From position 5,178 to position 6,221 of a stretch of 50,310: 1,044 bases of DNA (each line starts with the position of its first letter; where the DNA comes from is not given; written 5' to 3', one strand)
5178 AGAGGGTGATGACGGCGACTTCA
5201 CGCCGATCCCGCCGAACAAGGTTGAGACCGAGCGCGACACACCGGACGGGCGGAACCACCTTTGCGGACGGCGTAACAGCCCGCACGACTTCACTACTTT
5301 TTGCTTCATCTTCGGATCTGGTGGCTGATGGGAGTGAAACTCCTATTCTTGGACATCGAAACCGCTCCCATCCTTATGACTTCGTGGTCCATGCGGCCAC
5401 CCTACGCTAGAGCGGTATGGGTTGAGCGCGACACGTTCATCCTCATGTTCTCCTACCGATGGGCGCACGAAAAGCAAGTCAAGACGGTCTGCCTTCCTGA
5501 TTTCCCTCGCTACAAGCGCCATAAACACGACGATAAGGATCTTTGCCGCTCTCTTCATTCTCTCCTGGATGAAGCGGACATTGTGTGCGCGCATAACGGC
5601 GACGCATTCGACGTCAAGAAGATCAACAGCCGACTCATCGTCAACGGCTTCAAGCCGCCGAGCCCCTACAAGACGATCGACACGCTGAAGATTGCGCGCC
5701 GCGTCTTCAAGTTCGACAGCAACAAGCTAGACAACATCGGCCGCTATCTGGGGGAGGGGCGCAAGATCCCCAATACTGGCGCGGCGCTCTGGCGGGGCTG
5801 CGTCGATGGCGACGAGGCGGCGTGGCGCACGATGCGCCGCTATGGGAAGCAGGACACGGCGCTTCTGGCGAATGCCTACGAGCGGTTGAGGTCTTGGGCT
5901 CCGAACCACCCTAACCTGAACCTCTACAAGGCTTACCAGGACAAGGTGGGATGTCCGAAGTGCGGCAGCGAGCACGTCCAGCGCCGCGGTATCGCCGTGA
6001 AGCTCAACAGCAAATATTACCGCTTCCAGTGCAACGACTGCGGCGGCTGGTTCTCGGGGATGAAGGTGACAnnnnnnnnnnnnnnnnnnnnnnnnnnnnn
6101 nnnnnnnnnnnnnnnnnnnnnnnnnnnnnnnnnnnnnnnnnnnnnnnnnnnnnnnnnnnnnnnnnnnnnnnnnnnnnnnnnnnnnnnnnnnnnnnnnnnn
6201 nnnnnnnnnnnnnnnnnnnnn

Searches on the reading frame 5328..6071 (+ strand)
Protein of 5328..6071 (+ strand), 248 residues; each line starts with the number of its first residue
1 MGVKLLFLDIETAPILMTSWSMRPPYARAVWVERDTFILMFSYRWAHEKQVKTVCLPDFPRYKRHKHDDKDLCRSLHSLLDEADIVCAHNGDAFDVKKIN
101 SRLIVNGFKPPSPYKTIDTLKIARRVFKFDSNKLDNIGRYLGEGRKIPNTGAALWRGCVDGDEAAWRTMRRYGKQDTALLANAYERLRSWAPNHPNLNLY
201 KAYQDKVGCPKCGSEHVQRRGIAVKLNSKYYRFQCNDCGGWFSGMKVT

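Call 3: search_protein_families(library=pfam, proteins=[window:5328-6071:+], max_evalue=0.1)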
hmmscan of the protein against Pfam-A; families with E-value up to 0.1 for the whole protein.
window:5328-6071:+ (248 aa): 9 families
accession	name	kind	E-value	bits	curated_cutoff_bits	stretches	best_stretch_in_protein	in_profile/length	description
PF13482.12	RNase_H_2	-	4.6e-11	43.4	22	1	36-187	15-164/165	RNase_H superfamily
PF09723.15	Zn_ribbon_8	-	0.00021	21.7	34.4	0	205-219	26-39/41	Zinc ribbon domain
PF03811.18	Zn_ribbon_InsA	-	0.0025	17.9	26.1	1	207-238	6-34/35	InsA N-terminal domain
PF23451.1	Zn_ribbon_PaaD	-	0.0036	17.3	27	1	202-246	10-53/53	PaaD zinc beta ribbon domain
PF04606.18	Ogr_Delta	-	0.018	15.4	26.3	1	209-240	2-35/47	Ogr/Delta-like zinc finger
PF24273.1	TRASH_HVO_1752_C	-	0.023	15.3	27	1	208-242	3-36/47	HVO_1752, C-terminal TRASH domain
PF07754.17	HVO_2753_ZBP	-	0.024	14.9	33.2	1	208-239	18-46/46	Small zinc finger protein HVO_2753-like, Zn-binding pocket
PF18551.6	TackOD1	-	0.078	13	32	0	203-247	121-162/188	Thaumarchaeal output domain 1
PF12760.12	Zn_ribbon_IS1595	-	0.089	13.2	25.4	0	206-239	18-44/46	Transposase zinc-ribbon domain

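Call 4: search_protein_families(library=phrogs, proteins=[window:5328-6071:+], max_evalue=0.01)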
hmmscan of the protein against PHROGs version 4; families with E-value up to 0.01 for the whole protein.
window:5328-6071:+ (248 aa): 4 families
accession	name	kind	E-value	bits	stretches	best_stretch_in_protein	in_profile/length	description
phrog_403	-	DNA, RNA and nucleotide metabolism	8.5e-80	269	1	1-244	63-303/321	DNA polymerase exonuclease subunit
phrog_17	-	DNA, RNA and nucleotide metabolism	4e-15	55.9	1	4-199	671-832/1445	DNA polymerase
phrog_192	-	DNA, RNA and nucleotide metabolism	8.9e-07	29.5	1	73-137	178-240/397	DNA polymerase exonuclease subunit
phrog_10675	-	unknown function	0.0028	18.8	1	204-243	3-42/98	-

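Call 7: find_related_loci(query=window:5328-6071:+, collection=viral_contigs, flank=6000)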
Query window:5328-6071:+ (248 aa) in viral_contigs; peptide patterns used: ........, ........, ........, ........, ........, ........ (x = any residue, [..] = any of these).
46 stretches matched a pattern; 44 encode a relative of the query (tblastn E <= 1e-3); 44 distinct loci.
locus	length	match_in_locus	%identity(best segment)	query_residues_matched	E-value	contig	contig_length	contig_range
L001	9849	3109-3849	91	1-247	6e-160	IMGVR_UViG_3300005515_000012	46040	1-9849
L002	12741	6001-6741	92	1-247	4e-159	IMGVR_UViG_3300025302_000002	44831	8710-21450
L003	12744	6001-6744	90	1-248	1e-156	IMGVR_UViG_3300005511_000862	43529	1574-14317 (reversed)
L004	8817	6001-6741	90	1-247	1e-156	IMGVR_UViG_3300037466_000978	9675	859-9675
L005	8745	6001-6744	89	1-248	4e-155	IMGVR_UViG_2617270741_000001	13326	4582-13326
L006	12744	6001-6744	89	1-248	4e-155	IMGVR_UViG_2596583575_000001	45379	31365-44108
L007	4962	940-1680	88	1-247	3e-155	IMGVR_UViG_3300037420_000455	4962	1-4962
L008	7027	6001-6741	87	1-247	1e-150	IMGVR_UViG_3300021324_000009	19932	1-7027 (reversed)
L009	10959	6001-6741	81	1-247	2e-140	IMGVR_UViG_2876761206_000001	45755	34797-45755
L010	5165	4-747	81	1-247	1e-141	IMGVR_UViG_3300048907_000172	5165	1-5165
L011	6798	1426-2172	81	1-248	9e-140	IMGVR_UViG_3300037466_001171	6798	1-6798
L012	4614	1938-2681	79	1-248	4e-140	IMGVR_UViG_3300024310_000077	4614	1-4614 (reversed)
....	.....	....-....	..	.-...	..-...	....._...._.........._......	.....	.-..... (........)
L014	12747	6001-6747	78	1-248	3e-136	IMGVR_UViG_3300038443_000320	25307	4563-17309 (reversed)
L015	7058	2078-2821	77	1-247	1e-134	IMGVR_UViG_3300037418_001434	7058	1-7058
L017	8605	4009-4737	77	2-247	4e-130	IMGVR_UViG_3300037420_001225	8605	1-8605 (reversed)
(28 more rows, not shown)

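Call 8: search_dna_similar(query=window:5328-6071:+, collection=phages, mode=protein, max_rows=40)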
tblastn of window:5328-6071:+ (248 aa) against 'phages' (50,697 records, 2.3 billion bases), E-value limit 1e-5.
Records with a match: 1613; places in all: 1614; records where one place covers at least 80% of the query: 1564.
Best place of each record, by identity: <60% 1613.
By first word of the organism name: Mycobacterium 635; Escherichia 218; Pseudomonas 215; Vibrio 95; Xanthomonas 53; Klebsiella 44; Acinetobacter 40; Stenotrophomonas 32; Ralstonia 29; Aeromonas 27; and 47 more.
By host as written in the record: Mycobacterium smegmatis mc2 155 432; - 136; Mycobacterium smegmatis mc#155 102; Pseudomonas aeruginosa 69; Escherichia coli 65; Mycobacterium smegmatis mc2155 35; Escherichia coli K-12 MG1655 30; Pseudomonas putida KT2440 and Paw85 26; and 283 more.
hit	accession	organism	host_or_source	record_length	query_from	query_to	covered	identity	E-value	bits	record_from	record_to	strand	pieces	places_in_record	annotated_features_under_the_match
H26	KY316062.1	Ralstonia phage RS-PII-1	Ralstonia solanacearum TB15-15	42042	3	244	98%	44.1%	4e-56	198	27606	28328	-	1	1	exonuclease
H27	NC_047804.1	Ralstonia phage RS-PII-1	Ralstonia solanacearum TB15-15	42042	3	244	98%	44.1%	4e-56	198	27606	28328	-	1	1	DNA polymerase exonuclease subunit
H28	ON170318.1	Ralstonia phage YO187_3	Ralstonia solanacearum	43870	3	247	99%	43.4%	1e-53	191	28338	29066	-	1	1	record has no annotation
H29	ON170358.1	Ralstonia phage YO383_1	Ralstonia solanacearum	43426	3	244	98%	43.9%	1e-53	191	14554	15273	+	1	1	record has no annotation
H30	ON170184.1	Ralstonia phage YO106_1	Ralstonia solanacearum T394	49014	3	247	99%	43.0%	6e-53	189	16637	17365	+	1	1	record has no annotation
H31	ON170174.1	Ralstonia phage YO102_1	Ralstonia solanacearum T334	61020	3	247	99%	43.0%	6e-53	189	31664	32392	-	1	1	record has no annotation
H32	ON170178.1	Ralstonia phage YO103_7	Ralstonia solanacearum T379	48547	3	244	98%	43.5%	3e-53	190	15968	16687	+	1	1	record has no annotation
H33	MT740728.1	Ralstonia phage Anchaing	Ralstonia pseudosolanacearum I-31 ...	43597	3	244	98%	43.1%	5e-53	189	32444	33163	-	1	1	hypothetical protein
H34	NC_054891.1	Ralstonia phage Anchaing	Ralstonia pseudosolanacearum I-31 ...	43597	3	244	98%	43.1%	5e-53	189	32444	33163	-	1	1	DNA polymerase exonuclease subunit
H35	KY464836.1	Ralstonia phage RS-PI-1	Ralstonia solanacearum TB15-14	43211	4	244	97%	43.0%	3e-53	190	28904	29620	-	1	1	exonuclease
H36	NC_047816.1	Ralstonia phage RS-PI-1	Ralstonia solanacearum TB15-14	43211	4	244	97%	43.0%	3e-53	190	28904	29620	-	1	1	DNA polymerase exonuclease subunit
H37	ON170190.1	Ralstonia phage YO108_1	Ralstonia solanacearum T328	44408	3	244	98%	42.7%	1e-52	188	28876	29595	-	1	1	record has no annotation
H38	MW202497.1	Caudoviricetes sp.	Manatee Spring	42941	3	244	98%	42.1%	2e-52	187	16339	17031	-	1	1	polB | endonuclease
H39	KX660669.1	Aquamicrobium phage P14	Aquamicrobium sp. H14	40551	1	244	98%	41.7%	3e-49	178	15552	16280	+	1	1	putative 3'-5' exonuclease | hypothetical protein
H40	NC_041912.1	Aquamicrobium phage P14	Aquamicrobium sp. H14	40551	1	244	98%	41.7%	3e-49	178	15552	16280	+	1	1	DNA polymerase exonuclease subunit | hypothetical protein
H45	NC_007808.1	Pseudomonas phage PA11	Pseudomonas aeruginosa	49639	5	241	96%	42.6%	4e-51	184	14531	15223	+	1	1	DNA polymerase exonuclease subunit | nucleotide kinase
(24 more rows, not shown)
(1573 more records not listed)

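Call 10: find_related_loci(query=window:5328-6071:+, collection=genome_contigs, flank=7000)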
Query window:5328-6071:+ (248 aa) in genome_contigs; peptide patterns used: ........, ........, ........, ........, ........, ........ (x = any residue, [..] = any of these).
62 stretches matched a pattern; 3 encode a relative of the query (tblastn E <= 1e-3); 3 distinct loci.
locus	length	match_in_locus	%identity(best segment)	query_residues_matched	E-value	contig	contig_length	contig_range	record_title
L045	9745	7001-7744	89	1-248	2e-156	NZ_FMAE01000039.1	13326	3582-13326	Bradyrhizobium yuanmingense strain CCBAU 10071, whole genome shotgun sequence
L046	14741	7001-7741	81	1-247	9e-142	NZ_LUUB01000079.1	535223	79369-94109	Bradyrhizobium centrolobii strain BR 10245 contig5, whole genome shotgun sequence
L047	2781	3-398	84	118-248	3e-73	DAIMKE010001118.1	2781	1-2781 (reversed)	MAG TPA_asm: Bradyrhizobium sp. isolate CTOTU4207 NODE_4442_length_2781_cov_3.002568, whole genome shotgun sequence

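Call 26: search_solved_structures(query=window:5328-6071:+, max_evalue=1, show_alignments=1)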
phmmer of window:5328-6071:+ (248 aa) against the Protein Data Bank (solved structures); distinct sequences matched with E-value up to 1: 6.
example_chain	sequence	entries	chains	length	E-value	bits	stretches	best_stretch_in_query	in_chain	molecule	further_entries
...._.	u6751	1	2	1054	0.26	13.8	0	200-220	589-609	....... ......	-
1gku_B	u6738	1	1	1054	0.26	13.8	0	200-220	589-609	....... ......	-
6hiv_CI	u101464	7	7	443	0.29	13.6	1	122-176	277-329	uS9m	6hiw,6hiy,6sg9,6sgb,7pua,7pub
9hny_CI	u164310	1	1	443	0.3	13.6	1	122-176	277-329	Ribosomal protein S9/S16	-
6l7i_G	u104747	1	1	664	0.33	13.5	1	133-191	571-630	TccC2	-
6hiz_CI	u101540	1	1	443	0.98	11.9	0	130-176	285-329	uS9m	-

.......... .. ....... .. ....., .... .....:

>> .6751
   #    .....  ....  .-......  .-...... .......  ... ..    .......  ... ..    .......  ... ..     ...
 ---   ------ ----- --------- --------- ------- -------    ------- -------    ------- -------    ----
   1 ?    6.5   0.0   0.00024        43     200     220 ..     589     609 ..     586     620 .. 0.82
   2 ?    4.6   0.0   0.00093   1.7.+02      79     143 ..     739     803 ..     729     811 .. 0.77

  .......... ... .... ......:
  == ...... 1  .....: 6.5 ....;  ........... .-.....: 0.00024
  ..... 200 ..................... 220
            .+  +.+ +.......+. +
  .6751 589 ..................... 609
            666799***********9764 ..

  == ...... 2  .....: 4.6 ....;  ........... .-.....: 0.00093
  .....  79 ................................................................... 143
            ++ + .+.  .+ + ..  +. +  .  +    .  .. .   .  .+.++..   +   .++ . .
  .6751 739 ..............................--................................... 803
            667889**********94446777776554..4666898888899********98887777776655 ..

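Call 28: search_protein_families(library=ncbifam, proteins=[window:5328-6071:+], max_evalue=0.1)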
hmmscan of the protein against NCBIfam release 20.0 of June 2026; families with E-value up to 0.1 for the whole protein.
window:5328-6071:+ (248 aa): 17 families
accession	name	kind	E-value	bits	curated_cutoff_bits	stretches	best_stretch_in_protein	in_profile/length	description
NF005289.0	PRK06807.1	equivalog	0.0002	20.7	335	1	84-142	89-146/313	3'-5' exonuclease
NF004963.0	PRK06309.1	equivalog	0.00034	20.3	245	1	78-125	75-121/232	DNA polymerase III subunit epsilon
TIGR02605.1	CxxC_CxxC_SSSS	subfamily_domain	0.00078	19.5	31.3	0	204-220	24-40/52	FmdB family zinc ribbon protein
TIGR01406.1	dnaQ_proteo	equivalog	0.0011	18.6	222.7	1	74-138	74-139/231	DNA polymerase III subunit epsilon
NF050000.1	IS1_IS1595_Zn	domain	0.0018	18.8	28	1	209-240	1-29/34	IS1/IS1595 family N-terminal zinc-binding domain-containing protein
NF011481.0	PRK14890.1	equivalog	0.005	16.8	61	1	206-239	27-57/61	putative Zn-ribbon RNA-binding protein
NF004316.1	PRK05711.1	equivalog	0.0052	16.5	196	1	71-138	72-140/234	DNA polymerase III subunit epsilon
NF005907.0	PRK07883.1-5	equivalog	0.0053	15.2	454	1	85-131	110-154/584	DEDD exonuclease domain-containing protein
NF048018.1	IS256_N_4Cys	domain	0.0056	17.3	27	1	209-239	2-28/31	transposase-like zinc-binding domain-containing protein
TIGR03655.1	anti_R_Lar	subfamily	0.0063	16.8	39.6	1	209-239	4-35/55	Lar family restriction alleviation protein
NF007260.0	PRK09710.1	equivalog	0.015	15.9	113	1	203-239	3-34/64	type I toxin-antitoxin system endodeoxyribonuclease toxin RalR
NF033558.1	transpos_IS1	equivalog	0.019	14.9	100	1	209-243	1-32/199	IS1 family transposase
NF003058.0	PRK03976.1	equivalog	0.02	14.9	87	1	201-245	31-67/91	50S ribosomal protein L37ae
NF047912.1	ECs_2282_CxxC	subfamily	0.02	14.8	37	1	207-240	3-35/60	ECs_2282 family putative zinc-binding protein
TIGR02159.1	PA_CoA_Oxy4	equivalog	0.022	15.1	108.15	1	179-246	75-144/146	1,2-phenylacetyl-CoA epoxidase subunit PaaD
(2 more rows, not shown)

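Call 29: search_protein_families(library=padloc, proteins=[window:5328-6071:+], max_evalue=0.1)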
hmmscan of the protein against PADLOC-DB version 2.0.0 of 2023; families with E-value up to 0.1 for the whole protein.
window:5328-6071:+ (248 aa): 1 family
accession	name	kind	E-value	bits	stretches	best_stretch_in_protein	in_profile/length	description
PDLC01247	DEDDh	-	5.4e-06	25.1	1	68-142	58-120/139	"CAS-I,CAS-II,CAS-III,CAS-IV,CAS-V,CAS-VI; associated"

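Call 30: get_annotated_region(hit=H40, flank=5000)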
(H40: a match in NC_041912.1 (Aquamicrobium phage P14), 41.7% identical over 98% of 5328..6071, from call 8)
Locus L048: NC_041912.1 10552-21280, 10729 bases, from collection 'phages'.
description: Aquamicrobium phage P14, complete genome.
organism: Aquamicrobium phage P14 (NCBI taxid 1927013)
taxonomy: Viruses; Duplodnaviria; Heunggongvirae; Uroviricota; Caudoviricetes; Autographiviridae; Aqualcavirus; Aqualcavirus P14
host: Aquamicrobium sp. H14; source: -; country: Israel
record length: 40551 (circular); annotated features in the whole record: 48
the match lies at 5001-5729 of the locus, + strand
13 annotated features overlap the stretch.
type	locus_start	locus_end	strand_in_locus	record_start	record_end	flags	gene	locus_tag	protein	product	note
CDS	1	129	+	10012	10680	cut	-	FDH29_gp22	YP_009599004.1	nucleotidyltransferase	-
CDS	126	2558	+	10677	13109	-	-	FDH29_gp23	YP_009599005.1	DNA polymerase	-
CDS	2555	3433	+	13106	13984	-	-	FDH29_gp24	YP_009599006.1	hypothetical protein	-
CDS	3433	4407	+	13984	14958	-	-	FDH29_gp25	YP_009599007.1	exonuclease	-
CDS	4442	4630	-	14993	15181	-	-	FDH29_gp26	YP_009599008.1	putative DNA endonuclease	-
CDS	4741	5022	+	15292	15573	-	-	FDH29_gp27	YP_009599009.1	hypothetical protein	-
CDS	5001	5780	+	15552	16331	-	-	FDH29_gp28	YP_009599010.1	DNA polymerase exonuclease subunit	-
CDS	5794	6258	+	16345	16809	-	-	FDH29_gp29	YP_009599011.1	endolysin; inhibits RNA polymerase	-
CDS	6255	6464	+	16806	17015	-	-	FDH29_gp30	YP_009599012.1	hypothetical protein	-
CDS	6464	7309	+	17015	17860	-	-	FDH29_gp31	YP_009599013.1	putative ATP-dependent DNA ligase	-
CDS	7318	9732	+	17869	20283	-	-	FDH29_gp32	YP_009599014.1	RNA polymerase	-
CDS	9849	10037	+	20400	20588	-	-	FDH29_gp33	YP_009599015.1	hypothetical protein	-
CDS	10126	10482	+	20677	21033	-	-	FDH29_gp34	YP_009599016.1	hypothetical protein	-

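Call 31: get_annotated_region(hit=H45, flank=4000)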
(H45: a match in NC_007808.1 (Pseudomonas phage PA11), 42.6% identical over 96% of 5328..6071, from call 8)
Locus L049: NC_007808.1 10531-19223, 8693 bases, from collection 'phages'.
description: Pseudomonas phage PA11, complete genome.
organism: Pseudomonas phage PA11 (NCBI taxid 347327)
taxonomy: Viruses; Duplodnaviria; Heunggongvirae; Uroviricota; Caudoviricetes; Zobellviridae; Paundecimvirus; Paundecimvirus PA11
host: Pseudomonas aeruginosa; source: -; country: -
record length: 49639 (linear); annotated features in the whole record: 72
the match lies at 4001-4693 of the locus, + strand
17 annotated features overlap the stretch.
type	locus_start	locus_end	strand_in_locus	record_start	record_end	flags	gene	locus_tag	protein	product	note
CDS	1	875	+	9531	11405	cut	-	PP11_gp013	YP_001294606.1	hypothetical protein ORF013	putative DNA polymerase family A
CDS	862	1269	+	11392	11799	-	-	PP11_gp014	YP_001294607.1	HNH endonuclease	similar to Bacteriophage Phi I homing endonuclease I-TslI (AAV53690.1)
CDS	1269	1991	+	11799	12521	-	-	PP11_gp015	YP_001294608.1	hypothetical protein ORF015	-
CDS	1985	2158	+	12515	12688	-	-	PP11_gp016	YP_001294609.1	hypothetical protein ORF016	-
CDS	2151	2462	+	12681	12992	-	-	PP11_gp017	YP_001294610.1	hypothetical protein ORF017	-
CDS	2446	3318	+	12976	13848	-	-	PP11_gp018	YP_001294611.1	hypothetical protein ORF018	putative 5'-3' exonuclease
CDS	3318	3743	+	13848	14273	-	-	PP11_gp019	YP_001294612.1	HNH endonuclease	-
CDS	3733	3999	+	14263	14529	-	-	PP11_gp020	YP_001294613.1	hypothetical protein ORF020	-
CDS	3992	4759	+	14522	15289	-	-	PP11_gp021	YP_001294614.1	DNA polymerase exonuclease subunit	-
CDS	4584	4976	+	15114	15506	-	-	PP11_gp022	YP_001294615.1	nucleotide kinase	-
CDS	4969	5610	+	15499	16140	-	-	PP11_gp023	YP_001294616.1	thymidylate synthase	-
CDS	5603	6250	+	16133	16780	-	-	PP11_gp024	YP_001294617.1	PhoH-like phosphate starvation-inducible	-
CDS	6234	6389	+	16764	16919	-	-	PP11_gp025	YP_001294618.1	hypothetical protein ORF025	-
CDS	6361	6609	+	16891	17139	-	-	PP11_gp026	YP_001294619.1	hypothetical protein ORF026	putative thioredoxin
CDS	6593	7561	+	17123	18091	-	-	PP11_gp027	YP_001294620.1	ribonucleotide reductase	-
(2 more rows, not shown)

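Call 48: search_dna_similar(query=window:5328-6071:+, collection=phages, mode=protein, max_rows=45, rows=spread)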
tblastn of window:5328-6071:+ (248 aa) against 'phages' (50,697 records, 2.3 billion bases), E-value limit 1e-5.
Records with a match: 1613; places in all: 1614; records where one place covers at least 80% of the query: 1564.
Best place of each record, by identity: <60% 1613.
By first word of the organism name: Mycobacterium 635; Escherichia 218; Pseudomonas 215; Vibrio 95; Xanthomonas 53; Klebsiella 44; Acinetobacter 40; Stenotrophomonas 32; Ralstonia 29; Aeromonas 27; and 47 more.
By host as written in the record: Mycobacterium smegmatis mc2 155 432; - 136; Mycobacterium smegmatis mc#155 102; Pseudomonas aeruginosa 69; Escherichia coli 65; Mycobacterium smegmatis mc2155 35; Escherichia coli K-12 MG1655 30; Pseudomonas putida KT2440 and Paw85 26; and 283 more.
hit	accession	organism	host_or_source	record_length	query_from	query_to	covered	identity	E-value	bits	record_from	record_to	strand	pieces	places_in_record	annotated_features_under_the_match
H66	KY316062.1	Ralstonia phage RS-PII-1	Ralstonia solanacearum TB15-15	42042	3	244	98%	44.1%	4e-56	198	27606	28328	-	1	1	exonuclease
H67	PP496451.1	Pseudomonas phage vB_PpuP-Hammaste-2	Pseudomonas putida KT2440 and Paw85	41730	2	247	99%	38.6%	2e-48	176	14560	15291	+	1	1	DNA polymerase exonuclease subunit | endonuclease VII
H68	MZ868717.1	Pseudomonas phage pphageBV72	Pseudomonas syringae pv. phaseolicola ...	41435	2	244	98%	37.8%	1e-47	174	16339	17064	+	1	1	exonuclease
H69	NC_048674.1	Aeromonas phage AS-sw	Aeromonas salmonicida subsp. salmonicida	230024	2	246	99%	36.9%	3e-40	152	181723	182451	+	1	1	DNA polymerase exonuclease subunit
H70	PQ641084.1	Pseudomonas phage BARC01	Pseudomonas aeruginosa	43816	1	244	98%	36.7%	1e-40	154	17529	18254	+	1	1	DNA polymerase exonuclease subunit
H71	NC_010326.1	Pseudomonas phage LUZ19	Pseudomonas aeruginosa PAO1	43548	2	244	98%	36.8%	7e-41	154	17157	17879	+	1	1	gp24: DNA polymerase exonuclease subunit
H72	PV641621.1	Pseudomonas phage Ps23.FT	Pseudomonas aeruginosa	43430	2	244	98%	36.8%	1e-40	154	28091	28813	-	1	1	DNA polymerase exonuclease subunit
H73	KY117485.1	Ralstonia phage phiAp1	Ralstonia solanacearum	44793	1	246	99%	35.9%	6e-40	152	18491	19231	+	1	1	DNA polymerase III epsilon subunit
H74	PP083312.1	Pseudomonas phage VB_PaN_phPA-Intesti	Pseudomonas aeruginosa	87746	4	239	95%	37.0%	4e-42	158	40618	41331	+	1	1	DNA polymerase exonuclease subunit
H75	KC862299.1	Pseudomonas phage PAK_P3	Pseudomonas aeruginosa PAK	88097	4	239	95%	36.6%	1e-41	156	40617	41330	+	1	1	hypothetical protein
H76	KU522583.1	Enterobacteria phage ECGD1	-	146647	2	244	98%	35.2%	3e-39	149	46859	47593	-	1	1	putative DNA polymerase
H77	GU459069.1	Aeromonas phage 65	Aeromonas salmonicida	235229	2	246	99%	34.7%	7e-37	143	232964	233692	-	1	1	conserved hypothetical protein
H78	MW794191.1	Vibrio phage ICP1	-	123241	4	244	97%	34.7%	5e-35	137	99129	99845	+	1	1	putative exonuclease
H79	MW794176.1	Vibrio phage ICP1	-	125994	4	244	97%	34.7%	5e-35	137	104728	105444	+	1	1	putative exonuclease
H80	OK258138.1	Xanthomonas phage MUD8-T1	Xanthomonas sp.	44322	2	248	100%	33.6%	2e-29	121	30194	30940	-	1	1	exonuclease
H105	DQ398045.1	Mycobacterium phage Llij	Mycobacterium sp.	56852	4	240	96%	28.9%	8e-12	70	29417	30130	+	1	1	35: DnaQ-like DNA polymerase III subunit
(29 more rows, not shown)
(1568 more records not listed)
